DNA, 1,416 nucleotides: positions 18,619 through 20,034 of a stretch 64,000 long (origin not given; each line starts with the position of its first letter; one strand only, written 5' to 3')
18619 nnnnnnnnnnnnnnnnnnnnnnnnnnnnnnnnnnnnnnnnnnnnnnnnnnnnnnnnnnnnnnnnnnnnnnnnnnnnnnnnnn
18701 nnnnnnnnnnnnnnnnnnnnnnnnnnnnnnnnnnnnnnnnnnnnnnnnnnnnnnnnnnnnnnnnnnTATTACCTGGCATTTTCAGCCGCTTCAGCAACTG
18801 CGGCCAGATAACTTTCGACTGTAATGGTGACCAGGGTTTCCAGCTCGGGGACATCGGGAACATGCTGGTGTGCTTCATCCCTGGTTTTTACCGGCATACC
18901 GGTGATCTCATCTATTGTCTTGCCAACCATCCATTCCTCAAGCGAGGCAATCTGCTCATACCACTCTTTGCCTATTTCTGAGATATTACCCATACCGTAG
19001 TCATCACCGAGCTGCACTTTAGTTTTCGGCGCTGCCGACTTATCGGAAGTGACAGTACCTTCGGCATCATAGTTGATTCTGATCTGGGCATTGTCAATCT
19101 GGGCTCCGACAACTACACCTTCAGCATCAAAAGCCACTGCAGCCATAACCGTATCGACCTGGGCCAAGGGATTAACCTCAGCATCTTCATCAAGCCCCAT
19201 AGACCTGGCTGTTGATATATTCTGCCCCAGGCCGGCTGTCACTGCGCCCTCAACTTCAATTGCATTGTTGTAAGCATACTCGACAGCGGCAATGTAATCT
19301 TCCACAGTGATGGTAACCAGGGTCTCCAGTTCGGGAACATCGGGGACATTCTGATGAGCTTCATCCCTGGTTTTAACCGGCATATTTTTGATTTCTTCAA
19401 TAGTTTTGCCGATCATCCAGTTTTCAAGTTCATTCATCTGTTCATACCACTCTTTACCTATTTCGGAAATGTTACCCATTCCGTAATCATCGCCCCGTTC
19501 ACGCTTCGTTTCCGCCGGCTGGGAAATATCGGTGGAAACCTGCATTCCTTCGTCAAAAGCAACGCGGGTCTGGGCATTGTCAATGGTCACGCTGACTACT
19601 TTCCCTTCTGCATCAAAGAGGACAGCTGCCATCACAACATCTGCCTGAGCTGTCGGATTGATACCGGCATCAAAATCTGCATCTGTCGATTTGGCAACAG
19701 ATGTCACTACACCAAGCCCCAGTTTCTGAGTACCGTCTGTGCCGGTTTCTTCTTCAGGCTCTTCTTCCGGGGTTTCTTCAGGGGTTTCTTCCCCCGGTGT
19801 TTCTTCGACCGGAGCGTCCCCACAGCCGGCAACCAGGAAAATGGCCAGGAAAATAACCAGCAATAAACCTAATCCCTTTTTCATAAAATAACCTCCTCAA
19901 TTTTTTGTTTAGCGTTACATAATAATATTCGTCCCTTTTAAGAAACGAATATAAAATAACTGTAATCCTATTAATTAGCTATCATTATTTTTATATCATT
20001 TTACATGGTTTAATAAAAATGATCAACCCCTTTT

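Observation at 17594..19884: ApbE flavin transferase next to a surface lipoprotein built from two duplicated unknown domains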

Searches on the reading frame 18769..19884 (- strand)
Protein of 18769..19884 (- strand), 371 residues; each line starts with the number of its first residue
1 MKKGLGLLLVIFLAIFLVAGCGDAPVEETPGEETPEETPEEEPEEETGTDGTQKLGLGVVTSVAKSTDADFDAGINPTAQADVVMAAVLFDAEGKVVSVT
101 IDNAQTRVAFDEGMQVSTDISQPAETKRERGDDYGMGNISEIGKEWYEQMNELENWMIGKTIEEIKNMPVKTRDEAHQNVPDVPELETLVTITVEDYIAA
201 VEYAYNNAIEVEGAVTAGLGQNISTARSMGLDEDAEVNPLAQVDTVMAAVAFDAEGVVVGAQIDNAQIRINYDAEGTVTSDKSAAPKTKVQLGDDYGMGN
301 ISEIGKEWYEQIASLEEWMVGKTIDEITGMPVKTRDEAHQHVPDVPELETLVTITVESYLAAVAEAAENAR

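Call 3: search_protein_families(library=pfam, proteins=[window:18769-19884:-], max_evalue=1)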
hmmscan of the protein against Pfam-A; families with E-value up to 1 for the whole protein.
window:18769-19884:- (371 aa): 2 families
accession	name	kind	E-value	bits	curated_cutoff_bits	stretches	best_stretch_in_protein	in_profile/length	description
PF10049.14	DUF2283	-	0.031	14.9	23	0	90-104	34-48/49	Protein of unknown function (DUF2283)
PF20763.3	UDG-inhib_P56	-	0.11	12.8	24.1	0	141-170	17-50/53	Phage phi29, UDG inhibitor P56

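Call 4: search_protein_families(library=ncbifam, proteins=[window:18769-19884:-], max_evalue=1)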
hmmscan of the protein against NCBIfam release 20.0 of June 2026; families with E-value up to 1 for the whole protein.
window:18769-19884:- (371 aa): 3 families
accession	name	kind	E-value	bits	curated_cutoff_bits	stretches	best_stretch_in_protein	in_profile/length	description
NF058647.1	lipo_LytA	equivalog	0.033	14.4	110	1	1-57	1-35/107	acidic lipoprotein LytA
NF038353.1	FxLYD_dom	domain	0.052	13.4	23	0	83-112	21-49/71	FxLYD domain-containing protein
NF005623.0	PRK07375.2-2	equivalog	0.11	12.8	81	0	156-191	40-75/93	putative monovalent cation/H+ antiporter subunit C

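Call 6: find_homologous_proteins(query=window:18769-19884:-)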
Query window:18769-19884:- (371 aa): 887 proteins with E <= 0.001 among 8000 candidates; the best 120 are listed.
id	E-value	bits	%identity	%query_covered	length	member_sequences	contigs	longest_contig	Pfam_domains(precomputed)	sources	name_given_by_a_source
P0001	1.7e-219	746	95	100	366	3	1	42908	-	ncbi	ncbi:MAG: hypothetical protein R6U08_02445 [Bacillota bacterium]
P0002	1.8e-205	700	86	97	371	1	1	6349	-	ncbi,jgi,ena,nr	ncbi:MAG TPA: hypothetical protein ENN91_05545 [Firmicutes bacterium]|nr:hypothetical protein [Bacil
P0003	2.1e-154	532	70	100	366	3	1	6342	-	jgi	jgi:hypothetical protein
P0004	1.5e-153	529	68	97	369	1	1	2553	-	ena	-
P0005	2.5e-151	522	68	100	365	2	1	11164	-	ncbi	-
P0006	1.1e-150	520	68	96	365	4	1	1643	-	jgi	-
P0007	3.3e-150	518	69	87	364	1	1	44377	-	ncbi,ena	-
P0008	5.9e-150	518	66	96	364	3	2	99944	-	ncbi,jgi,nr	ncbi:MAG: hypothetical protein SCJ94_03055 [Bacillota bacterium]|nr:hypothetical protein [Bacillota 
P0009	5.4e-149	514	68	96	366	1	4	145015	-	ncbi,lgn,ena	-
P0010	2.3e-146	506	64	100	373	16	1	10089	-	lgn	-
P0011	2.7e-146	505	67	100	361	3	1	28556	-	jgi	jgi:predicted nucleotidyltransferase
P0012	1.3e-145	503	67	100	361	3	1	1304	-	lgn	-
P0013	3.3e-144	499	67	96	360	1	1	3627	-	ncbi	-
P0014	5.9e-143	495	69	87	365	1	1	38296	-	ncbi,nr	ncbi:MAG: hypothetical protein SCJ97_10575 [Bacillota bacterium]|nr:hypothetical protein [Bacillota 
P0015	4.6e-142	492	67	98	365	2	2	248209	-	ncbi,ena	-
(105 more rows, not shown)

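Call 16: find_related_loci(query=A2, collection=genome_contigs, flank=8000)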
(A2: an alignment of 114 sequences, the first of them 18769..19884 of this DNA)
Query A2 (371 aa) in genome_contigs; peptide patterns used: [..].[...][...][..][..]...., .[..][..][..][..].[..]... (x = any residue, [..] = any of these).
597 stretches matched a pattern; 371 encode a relative of the query (tblastn E <= 1e-3); the best 80 are kept; 80 distinct loci.
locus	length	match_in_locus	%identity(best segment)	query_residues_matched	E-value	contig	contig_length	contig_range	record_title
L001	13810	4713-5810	94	1-371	0e+0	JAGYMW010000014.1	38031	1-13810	MAG: Bacillota bacterium isolate M55B129 14, whole genome shotgun sequence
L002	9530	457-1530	83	10-360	0e+0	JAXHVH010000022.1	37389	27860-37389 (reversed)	MAG: Bacillota bacterium isolate MAG72_tar_biofilm MAG72_22, whole genome shotgun sequence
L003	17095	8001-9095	69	1-371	9e-158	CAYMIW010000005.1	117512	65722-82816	MAG TPA_asm: uncultured Syntrophomonadaceae bacterium isolate SRP241326_co4_268 genome assembly, contig: NODE_254_length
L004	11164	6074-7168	68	1-371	2e-146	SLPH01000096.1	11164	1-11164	MAG: Syntrophomonadaceae bacterium isolate CSSed165cm_49 CSSed16-5cm-21312, whole genome shotgun sequence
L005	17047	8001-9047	68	17-371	3e-146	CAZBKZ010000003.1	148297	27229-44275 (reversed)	MAG TPA_asm: uncultured Syntrophomonadaceae bacterium isolate SRP241341_co1_200 genome assembly, contig: NODE_120_length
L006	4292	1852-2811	70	50-371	2e-148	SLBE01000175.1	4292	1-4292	MAG: Syntrophomonadaceae bacterium isolate CSSed162cmB_433 CSSed16-2cmB-113855, whole genome shotgun sequence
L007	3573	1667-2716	68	17-371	2e-149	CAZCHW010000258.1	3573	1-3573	MAG TPA_asm: uncultured Syntrophomonadaceae bacterium isolate SRP241326_co3_172 genome assembly, contig: NODE_26899_leng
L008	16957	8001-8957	68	51-370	3e-141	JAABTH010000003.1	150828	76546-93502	MAG: Bacillota bacterium isolate S22.Bin020 Scaffold_2, whole genome shotgun sequence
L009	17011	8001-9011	64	43-371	7e-134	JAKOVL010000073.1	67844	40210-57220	MAG: Bacillota bacterium isolate JPNG_maxbin.054 k201_183682, whole genome shotgun sequence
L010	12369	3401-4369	63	55-371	6e-128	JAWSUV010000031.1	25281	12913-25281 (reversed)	MAG: Bacillota bacterium isolate B4G8H2-04 NODE_139_length_25281_cov_4.527273, whole genome shotgun sequence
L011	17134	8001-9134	56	1-371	3e-123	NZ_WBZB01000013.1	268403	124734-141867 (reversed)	Alkaliphilus serpentinus strain LacT Alk_LacT_GGACCC_MERGED.PERFECT_contig_13, whole genome shotgun sequence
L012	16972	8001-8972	61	55-371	7e-123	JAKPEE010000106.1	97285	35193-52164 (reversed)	MAG: Bacillota bacterium isolate JPMR_maxbin.103 k141_39123, whole genome shotgun sequence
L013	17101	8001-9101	55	1-371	2e-122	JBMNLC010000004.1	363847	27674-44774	MAG: Clostridia bacterium isolate SBF912LR0HQ0075 contig_36496, whole genome shotgun sequence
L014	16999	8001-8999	61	47-371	2e-122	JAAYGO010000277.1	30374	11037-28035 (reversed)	MAG: Bacillota bacterium isolate AS09scLD_241 302647_AS09, whole genome shotgun sequence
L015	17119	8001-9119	54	1-371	3e-122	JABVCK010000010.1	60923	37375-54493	MAG: Bacillota bacterium isolate Ch29 Scaffold21, whole genome shotgun sequence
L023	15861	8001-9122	54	1-371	6e-120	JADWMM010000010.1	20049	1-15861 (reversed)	MAG: Alkaliphilus sp. NP8 41_S2_L001_R1_001_(paired)_contig_92, whole genome shotgun sequence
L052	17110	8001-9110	54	1-371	1e-113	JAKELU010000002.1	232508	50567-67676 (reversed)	Firmicutes bacterium FC7 FC7_Scaffold2, whole genome shotgun sequence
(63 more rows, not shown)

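Call 26: predict_structure(alignment_id=A2)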
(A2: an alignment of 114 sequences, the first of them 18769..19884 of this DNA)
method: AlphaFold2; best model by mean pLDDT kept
length: 371 residues; sequences in the alignment: 114
mean_pLDDT: 91.5   pTM: 0.83
mean pLDDT of the five models: 91.5, 91.2, 91.2, 91.1, 89.5
residues with pLDDT >= 90: 317; 70-90: 3; 50-70: 35; < 50: 16
segments of 3 or more residues with pLDDT < 50: 30-34, 44-48
pLDDT, mean of each block of 10 residues (from residue 1): 56 58 56 52 49 94 98 97 99 97 98 98 97 95 97 98 98 94 97 98 98 97 98 97 99 98 99 98 97 96 95 98 98 95 97 97 98 96
secondary structure, 60 per line:
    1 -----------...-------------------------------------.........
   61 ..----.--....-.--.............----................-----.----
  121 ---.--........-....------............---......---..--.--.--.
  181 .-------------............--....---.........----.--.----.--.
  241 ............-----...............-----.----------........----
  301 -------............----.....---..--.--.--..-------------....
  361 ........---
elements in order: E52-62 E78-90 E95-110 H127-134 H136-139 H146-157 H162-166 H195-206 E209-212 E216-224 E240-252 E258-272 H289-296 H308-319 H324-328 H357-368

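Call 28: fold_search(model_id=the predicted structure, library=pdb)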
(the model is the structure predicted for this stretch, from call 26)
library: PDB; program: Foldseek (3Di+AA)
matches with E <= 10: 968; with E <= 0.001: 0
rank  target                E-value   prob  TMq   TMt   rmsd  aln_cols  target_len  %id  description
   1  3fzx                  5.3e-03  0.11  0.11  0.15  21.3       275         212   10  CRYSTAL STRUCTURE OF A PUTATIVE EXPORTED PROTEIN WITH YMCC-LIKE FOLD (BF2203) FROM BACTEROIDES FRAGILIS NCTC 9343 AT 2.2 (released 2009-02-03)
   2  4fvs_E                1.2e-02  0.08  0.09  0.14  20.1       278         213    9  Crystal structure of a putative lipoprotein (BDI_3050) from Parabacteroides distasonis ATCC 8503 at 2.70 A resolution (released 2012-07-25)
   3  7n3v_A                3.2e-02  0.06  0.09  0.12  21.5       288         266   11  Crystal structure of Mycobacterium smegmatis LmcA (released 2022-04-13)
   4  2pp0_A                4.0e-02  0.63  0.14  0.13   8.6       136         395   15  Crystal structure of L-talarate/galactarate dehydratase from Salmonella typhimurium LT2 (released 2007-08-07)
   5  7f6d_G                5.9e-02  0.11  0.12  0.13  20.0       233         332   11  Reconstruction of the HerA-NurA complex from Deinococcus radiodurans (released 2022-06-29)
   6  4fvs_A                5.9e-02  0.05  0.10  0.15  20.5       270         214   10  Crystal structure of a putative lipoprotein (BDI_3050) from Parabacteroides distasonis ATCC 8503 at 2.70 A resolution (released 2012-07-25)
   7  2pp3_A                8.3e-02  0.33  0.13  0.13   8.8       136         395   14  Crystal structure of L-talarate/galactarate dehydratase mutant K197A liganded with Mg and L-glucarate (released 2007-08-07)
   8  3cb3_A                8.3e-02  0.21  0.13  0.13   7.9       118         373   13  Crystal structure of L-Talarate dehydratase from Polaromonas sp. JS666 complexed with Mg and L-glucarate (released 2008-03-04)
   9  7n3v_B                8.3e-02  0.06  0.10  0.14  21.2       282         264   11  Crystal structure of Mycobacterium smegmatis LmcA (released 2022-04-13)
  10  8rmc_D                1.0e-01  0.60  0.16  0.37   6.6       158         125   18  Structure of the FDX2-bound core ISC complex (proximal conformation) (released 2024-12-18)
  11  2pp1_C                1.1e-01  0.20  0.13  0.12   7.6       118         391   14  Crystal structure of L-talarate/galactarate dehydratase from Salmonella typhimurium LT2 liganded with Mg and L-lyxaroh (released 2007-08-07)
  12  1zup_A                1.1e-01  0.12  0.12  0.15  22.1       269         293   12  CRYSTAL STRUCTURE OF A PUTATIVE NUCLEASE WITH A RIBONUCLEASE H-LIKE MOTIF FOLD (TM1739) FROM THERMOTOGA MARITIMA AT 2. (released 2005-06-21)
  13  8pk8_D                1.2e-01  0.63  0.14  0.38  10.6       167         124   15  Structure of the human mitochondrial iron-sulfur cluster biosynthesis complex during persulfide transfer (persulfide o (released 2024-05-01)
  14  6n61_C                1.2e-01  0.06  0.09  0.03  24.9       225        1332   10  Escherichia coli RNA polymerase sigma70-holoenzyme bound to upstream fork promoter DNA and Capistruin (released 2019-01-09)
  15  6ntr_A                1.2e-01  0.02  0.08  0.10  23.2       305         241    7  Crystal Structure of Beta-barrel-like Protein of Domain of Unknown Function DUF1849 from Brucella abortus (released 2019-02-13)
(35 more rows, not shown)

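Call 30: search_protein_families(library=pfam, alignment_id=A2, max_evalue=10)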
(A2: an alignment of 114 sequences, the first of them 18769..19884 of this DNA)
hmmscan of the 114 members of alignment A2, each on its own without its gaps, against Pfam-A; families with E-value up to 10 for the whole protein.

A. member 1, window:18769-19884:- (371 aa): 2 families
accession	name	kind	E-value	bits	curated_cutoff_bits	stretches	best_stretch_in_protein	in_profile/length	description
PF10049.14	DUF2283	-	0.031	14.9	23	1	90-104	34-48/49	Protein of unknown function (DUF2283)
PF20763.3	UDG-inhib_P56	-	0.11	12.8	24.1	1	141-170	17-50/53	Phage phi29, UDG inhibitor P56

B. families by the number of members that match (of 114 scanned): 229 families (the first 25 are shown)
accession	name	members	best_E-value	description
PF10049.14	DUF2283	58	0.00017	Protein of unknown function (DUF2283)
PF23919.1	DUF7258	46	7.7e-05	Domain of unknown function (DUF7258)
PF09565.16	RE_NgoFVII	44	0.00015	NgoFVII restriction endonuclease N-terminal PLD domain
PF07504.19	FTP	36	0.00043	Fungalysin/Thermolysin Propeptide Motif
PF08923.16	MAPKK1_Int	32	0.0001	Mitogen-activated protein kinase kinase 1 interacting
PF20763.3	UDG-inhib_P56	28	0.003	Phage phi29, UDG inhibitor P56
PF10925.13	DUF2680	26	0.0005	Protein of unknown function (DUF2680)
PF04693.18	DDE_Tnp_2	16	1.4e-06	Archaeal putative transposase ISC1217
PF09448.16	MmlI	15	0.0013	Methylmuconolactone methyl-isomerase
PF09904.15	HTH_43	14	0.00029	Winged helix-turn helix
PF09970.15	DUF2204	14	0.0019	Nucleotidyl transferase of unknown function (DUF2204)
PF25327.1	UBL_ZFAND1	12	0.0089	ZFAND1-like ubiquitin-like domain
PF18261.6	Rpn9_C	11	0.00063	Rpn9 C-terminal helix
PF09941.14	DUF2173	11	0.02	Uncharacterized conserved protein (DUF2173)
PF20294.3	KMPT-N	10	0.0013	KTSC and Metallopeptidase N-terminal fusion domain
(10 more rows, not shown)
